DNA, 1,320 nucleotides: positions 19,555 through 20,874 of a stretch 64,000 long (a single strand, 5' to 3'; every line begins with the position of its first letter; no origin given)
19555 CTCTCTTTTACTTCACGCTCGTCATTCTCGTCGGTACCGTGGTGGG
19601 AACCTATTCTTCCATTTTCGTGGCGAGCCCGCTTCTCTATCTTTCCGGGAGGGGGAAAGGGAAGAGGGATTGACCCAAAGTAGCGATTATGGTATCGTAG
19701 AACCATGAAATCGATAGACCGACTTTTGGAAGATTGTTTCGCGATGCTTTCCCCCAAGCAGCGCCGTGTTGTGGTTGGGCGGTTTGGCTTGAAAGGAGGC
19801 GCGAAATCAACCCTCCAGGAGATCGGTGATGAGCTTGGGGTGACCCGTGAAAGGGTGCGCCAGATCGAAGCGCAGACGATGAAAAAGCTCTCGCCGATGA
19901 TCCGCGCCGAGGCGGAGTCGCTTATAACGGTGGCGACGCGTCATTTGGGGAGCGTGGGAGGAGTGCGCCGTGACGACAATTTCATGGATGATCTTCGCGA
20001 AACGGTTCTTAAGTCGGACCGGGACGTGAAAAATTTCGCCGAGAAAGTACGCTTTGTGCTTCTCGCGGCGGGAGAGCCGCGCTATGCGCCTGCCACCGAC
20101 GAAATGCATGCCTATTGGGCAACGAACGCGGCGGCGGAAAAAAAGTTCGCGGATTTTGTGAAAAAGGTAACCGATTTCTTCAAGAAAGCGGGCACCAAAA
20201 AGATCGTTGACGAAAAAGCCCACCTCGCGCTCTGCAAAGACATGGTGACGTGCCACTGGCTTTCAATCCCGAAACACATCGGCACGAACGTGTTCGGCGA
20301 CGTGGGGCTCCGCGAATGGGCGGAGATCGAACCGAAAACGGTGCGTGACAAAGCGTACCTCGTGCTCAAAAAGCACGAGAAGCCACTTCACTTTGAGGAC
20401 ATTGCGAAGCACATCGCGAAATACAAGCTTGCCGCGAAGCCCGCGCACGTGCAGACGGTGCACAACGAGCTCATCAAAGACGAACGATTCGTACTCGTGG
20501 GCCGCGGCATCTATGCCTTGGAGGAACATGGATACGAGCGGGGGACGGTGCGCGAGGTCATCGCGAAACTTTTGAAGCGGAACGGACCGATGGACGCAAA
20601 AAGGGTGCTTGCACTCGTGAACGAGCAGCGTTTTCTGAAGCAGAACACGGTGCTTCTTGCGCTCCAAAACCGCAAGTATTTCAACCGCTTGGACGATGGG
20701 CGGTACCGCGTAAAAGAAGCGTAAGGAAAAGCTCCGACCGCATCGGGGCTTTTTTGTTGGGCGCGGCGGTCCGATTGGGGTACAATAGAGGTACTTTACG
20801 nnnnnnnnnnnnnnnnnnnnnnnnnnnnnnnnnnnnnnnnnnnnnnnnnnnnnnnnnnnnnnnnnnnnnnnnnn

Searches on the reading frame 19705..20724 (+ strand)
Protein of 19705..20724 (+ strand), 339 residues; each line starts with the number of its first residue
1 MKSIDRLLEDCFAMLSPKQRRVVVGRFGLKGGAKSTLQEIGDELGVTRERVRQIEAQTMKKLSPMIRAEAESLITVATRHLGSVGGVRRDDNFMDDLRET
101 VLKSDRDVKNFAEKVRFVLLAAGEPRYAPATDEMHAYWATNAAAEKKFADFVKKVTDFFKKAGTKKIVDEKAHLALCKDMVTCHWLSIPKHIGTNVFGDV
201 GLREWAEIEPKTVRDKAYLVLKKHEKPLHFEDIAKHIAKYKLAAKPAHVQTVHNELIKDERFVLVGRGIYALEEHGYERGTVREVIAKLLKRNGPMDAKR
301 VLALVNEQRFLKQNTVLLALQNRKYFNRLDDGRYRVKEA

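Call 28: search_protein_families(library=pfam, proteins=[window:19705-20724:+], max_evalue=0.001)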
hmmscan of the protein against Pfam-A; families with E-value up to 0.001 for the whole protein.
window:19705-20724:+ (339 aa): 2 families
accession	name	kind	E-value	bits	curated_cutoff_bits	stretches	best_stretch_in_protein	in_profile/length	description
PF04545.22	Sigma70_r4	-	1e-15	57.4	24.1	1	13-62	3-48/50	Sigma-70, region 4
PF05066.19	HARE-HTH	-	8.7e-08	32.9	25.9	1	212-273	2-69/71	HB1, ASXL, restriction endonuclease HTH domain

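Call 48: search_solved_structures(query=window:19705-20724:+, max_evalue=0.01, show_alignments=1)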
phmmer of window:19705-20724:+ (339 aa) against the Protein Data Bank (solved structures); distinct sequences matched with E-value up to 0.01: 67 (the best 60 are shown).
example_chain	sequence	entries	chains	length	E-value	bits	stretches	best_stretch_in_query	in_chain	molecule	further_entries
7f0r_F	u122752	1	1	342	1.8e-12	50.4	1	9-67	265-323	RNA polymerase sigma factor RpoS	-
7vf9_F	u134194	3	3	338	2.1e-12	50.1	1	9-67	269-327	RNA polymerase sigma factor RpoS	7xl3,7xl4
6ido_A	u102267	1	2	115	3.9e-10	42.7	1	14-85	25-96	RNA polymerase sigma factor RpoS,RNA polymerase beta-flap-tip-helix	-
6fi7_A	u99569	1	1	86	5.5e-10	42.2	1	14-70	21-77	RNA polymerase sigma factor RpoS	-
4g6d_A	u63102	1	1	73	5.6e-10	42.2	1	7-67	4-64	RNA polymerase sigma factor rpoD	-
4g8x_A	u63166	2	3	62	8.4e-10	41.6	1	7-62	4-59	RNA polymerase sigma factor rpoD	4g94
7kuf_B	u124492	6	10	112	2.3e-09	40.2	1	8-68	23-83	RNA polymerase sigma factor, DNA-directed RNA polymerase subunit beta chimera | RNA polymerase sigma factor SigA,DNA-directed RNA polymerase subunit beta | RNA 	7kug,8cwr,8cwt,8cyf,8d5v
7ckq_F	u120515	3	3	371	2.9e-09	39.8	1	6-66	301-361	RNA polymerase sigma factor SigA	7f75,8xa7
6ono_B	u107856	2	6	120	3.1e-09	39.7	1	8-68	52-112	RNA polymerase sigma factor SigA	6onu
7l7b_F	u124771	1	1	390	3.1e-09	39.7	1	7-66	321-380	RNA polymerase sigma factor SigA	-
1tty_A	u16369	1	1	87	3.2e-09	39.7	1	8-75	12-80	RNA polymerase sigma factor rpoD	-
8x6f_E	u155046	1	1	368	4e-09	39.4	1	6-66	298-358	RNA polymerase sigma factor SigA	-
6uu8_FFF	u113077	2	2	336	4.6e-09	39.2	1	14-72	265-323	RNA polymerase sigma factor RpoS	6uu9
5ipl_F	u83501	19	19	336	4.6e-09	39.2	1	14-72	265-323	RNA polymerase sigma factor RpoS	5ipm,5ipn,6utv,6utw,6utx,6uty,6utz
6omf_F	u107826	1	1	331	6.7e-09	38.6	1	14-69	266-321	RNA polymerase sigma factor RpoS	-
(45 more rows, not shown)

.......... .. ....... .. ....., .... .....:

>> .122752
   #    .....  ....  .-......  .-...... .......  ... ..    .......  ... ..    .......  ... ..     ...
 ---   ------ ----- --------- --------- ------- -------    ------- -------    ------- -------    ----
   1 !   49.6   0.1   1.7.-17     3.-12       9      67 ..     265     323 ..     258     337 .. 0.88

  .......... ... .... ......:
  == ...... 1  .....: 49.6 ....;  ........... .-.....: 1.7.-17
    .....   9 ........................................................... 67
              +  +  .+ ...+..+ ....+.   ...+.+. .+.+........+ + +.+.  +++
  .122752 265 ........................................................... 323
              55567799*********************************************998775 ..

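Call 56: find_homologous_proteins(query=window:19705-20724:+, max_evalue=0.00001)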
Query window:19705-20724:+ (339 aa): 7594 proteins with E <= 0.00001 among 8000 candidates; the best 120 are listed.
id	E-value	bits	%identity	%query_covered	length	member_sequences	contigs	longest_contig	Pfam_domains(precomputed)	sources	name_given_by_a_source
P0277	1.1e-217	739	100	98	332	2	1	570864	PF04545.23,PF05066.20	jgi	-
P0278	6.6e-193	658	86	100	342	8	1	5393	PF04545.23,PF05066.20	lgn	-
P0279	1.2e-191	654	88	96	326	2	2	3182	PF04545.23,PF05066.20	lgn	-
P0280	1.8e-191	653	85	100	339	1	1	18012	PF04545.23,PF05066.20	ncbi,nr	ncbi:MAG: sigma factor-like helix-turn-helix DNA-binding protein [Candidatus Jorgensenbacteria bacte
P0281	8.1e-183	625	82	100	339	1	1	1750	PF04545.23,PF05066.20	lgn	-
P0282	1.0e-179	615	83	96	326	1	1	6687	PF04545.23,PF05066.20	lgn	-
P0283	4.2e-172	590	77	100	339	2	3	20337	PF04545.23,PF05066.20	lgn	-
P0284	5.8e-171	586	78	99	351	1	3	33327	PF04545.23,PF05066.20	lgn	-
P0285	9.4e-169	579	74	100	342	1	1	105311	PF04545.23,PF05066.20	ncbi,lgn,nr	ncbi:MAG: hypothetical protein HYU81_03150 [Candidatus Brennerbacteria bacterium]|nr:hypothetical pr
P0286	4.6e-142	491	66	100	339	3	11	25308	PF04545.23,PF05066.20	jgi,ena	-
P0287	4.0e-140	485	64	100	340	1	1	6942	PF04545.23,PF05066.20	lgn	-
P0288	2.1e-139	482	65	100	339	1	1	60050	PF04545.23,PF05066.20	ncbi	ncbi:MAG: sigma factor-like helix-turn-helix DNA-binding protein [Candidatus Jorgensenbacteria bacte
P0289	2.2e-138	479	64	100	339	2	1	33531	PF04545.23,PF05066.20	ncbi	ncbi:MAG: sigma factor-like helix-turn-helix DNA-binding protein [Candidatus Jorgensenbacteria bacte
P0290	2.0e-133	463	61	100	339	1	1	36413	PF04545.23,PF05066.20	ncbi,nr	ncbi:hypothetical protein HY967_04525 [Candidatus Jorgensenbacteria bacterium]|nr:hypothetical prote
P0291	2.5e-132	459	62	100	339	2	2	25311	PF04545.23,PF05066.20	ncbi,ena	ncbi:MAG: sigma factor-like helix-turn-helix DNA-binding protein [Patescibacteria group bacterium]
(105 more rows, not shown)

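Call 65: predict_structure(alignment_id=A3)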
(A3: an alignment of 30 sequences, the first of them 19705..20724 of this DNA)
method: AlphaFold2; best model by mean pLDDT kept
length: 339 residues; sequences in the alignment: 30
mean_pLDDT: 89.0   pTM: 0.70
mean pLDDT of the five models: 89.0, 88.4, 88.3, 87.9, 82.7
residues with pLDDT >= 90: 178; 70-90: 157; 50-70: 3; < 50: 1
segments of 3 or more residues with pLDDT < 50: none
pLDDT, mean of each block of 10 residues (from residue 1): 86 94 92 91 95 95 94 93 92 91 82 94 95 94 92 88 84 79 82 85 88 91 91 92 87 90 88 86 85 91 83 83 89 83
secondary structure, 60 per line:
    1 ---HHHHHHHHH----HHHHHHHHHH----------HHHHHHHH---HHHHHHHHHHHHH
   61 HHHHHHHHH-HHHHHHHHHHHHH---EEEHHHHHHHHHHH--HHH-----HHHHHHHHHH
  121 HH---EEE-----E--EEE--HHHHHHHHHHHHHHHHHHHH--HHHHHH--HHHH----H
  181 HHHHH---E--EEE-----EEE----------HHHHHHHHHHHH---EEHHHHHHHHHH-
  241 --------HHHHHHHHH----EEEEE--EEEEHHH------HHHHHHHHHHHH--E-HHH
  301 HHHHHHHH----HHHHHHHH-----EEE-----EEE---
elements in order: H4-12 H17-26 H37-44 H48-69 H71-83 E87-89 H90-100 H111-122 E126-128 E137-139 H142-161 H164-169 H172-175 H180-185 E192-194 E200-202 H213-224 H230-239 H249-257 E262-266 E269-272 H282-293 H298-308 H313-320 E326-328 E334-336

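Call 67: fold_search(model_id=the predicted structure, library=pdb)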
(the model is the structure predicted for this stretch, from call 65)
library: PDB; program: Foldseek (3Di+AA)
matches with E <= 10: 900; with E <= 0.001: 6
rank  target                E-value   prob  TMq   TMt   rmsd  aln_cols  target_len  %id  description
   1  8d5v_D                1.6e-04  1.00  0.22  0.71   4.4       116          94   28  WhiB6 bound to the SigmaAr4-RNAP Beta flap tip chimera (released 2023-06-14)
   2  7kug_D                1.7e-04  1.00  0.21  0.70   7.3       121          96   31  Fe-S cluster-bound transcription activator WhiB7 in complex with the SigmaAr4-RNAP Beta flap tip chimera (released 2021-06-30)
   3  8d5v_B                2.5e-04  1.00  0.24  0.76   4.6       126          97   26  WhiB6 bound to the SigmaAr4-RNAP Beta flap tip chimera (released 2023-06-14)
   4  7kug_B                2.7e-04  1.00  0.19  0.66   2.3        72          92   42  Fe-S cluster-bound transcription activator WhiB7 in complex with the SigmaAr4-RNAP Beta flap tip chimera (released 2021-06-30)
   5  1lva                  7.5e-04  0.98  0.22  0.26  17.4       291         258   13  Crystal structure of a C-terminal fragment of Moorella thermoacetica elongation factor SelB (released 2002-08-21)
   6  7kuf_B                8.9e-04  1.00  0.19  0.70   2.0        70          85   44  Transcription activation subcomplex with WhiB7 bound to SigmaAr4-RNAP Beta flap tip chimera and DNA (released 2021-06-30)
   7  8cyf_B                1.6e-03  1.00  0.17  0.63   1.0        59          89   49  WhiB3 bound to SigmaAr4-RNAP Beta flap tip chimera and DNA (released 2023-05-17)
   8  8b9x_A                1.9e-03  0.93  0.20  0.25  13.5       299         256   11  Chimeric protein of human UFM1 E3 ligase, UFL1, and DDRGK1 (released 2023-10-25)
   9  6ido_B                2.8e-03  1.00  0.17  0.68   1.9        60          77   40  Crystal structure of Klebsiella pneumoniae sigma4 of sigmaS fusing with the RNA polymerase beta-flap-tip-helix in comp (released 2019-09-11)
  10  8cwr_B                3.1e-03  1.00  0.17  0.51   0.7        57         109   51  Complex structure of WhiB3 and the SigmaAr4-RNAP Beta flap tip chimera in space group R3 (released 2023-05-17)
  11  6ido_A                3.1e-03  1.00  0.18  0.60   7.0       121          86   24  Crystal structure of Klebsiella pneumoniae sigma4 of sigmaS fusing with the RNA polymerase beta-flap-tip-helix in comp (released 2019-09-11)
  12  8b9x_B                3.1e-03  0.90  0.20  0.25  13.5       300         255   11  Chimeric protein of human UFM1 E3 ligase, UFL1, and DDRGK1 (released 2023-10-25)
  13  4g6d_A                3.5e-03  1.00  0.16  0.78   2.0        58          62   46  G1 ORF67 / Staphyloccus aureus sigmaA domain 4 complex (released 2013-01-23)
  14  8cwt_B                6.3e-03  1.00  0.17  0.51   0.8        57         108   51  Complex structure of WhiB3 and the SigmaAr4-RNAP Beta flap tip chimera in space group P43212 (released 2023-05-17)
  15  6vvv_F                7.0e-03  1.00  0.19  0.21   2.1        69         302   43  Crystal structure of a Mycobacterium smegmatis transcription initiation complex with Rifampicin-resistant RNA polymera (released 2020-10-21)
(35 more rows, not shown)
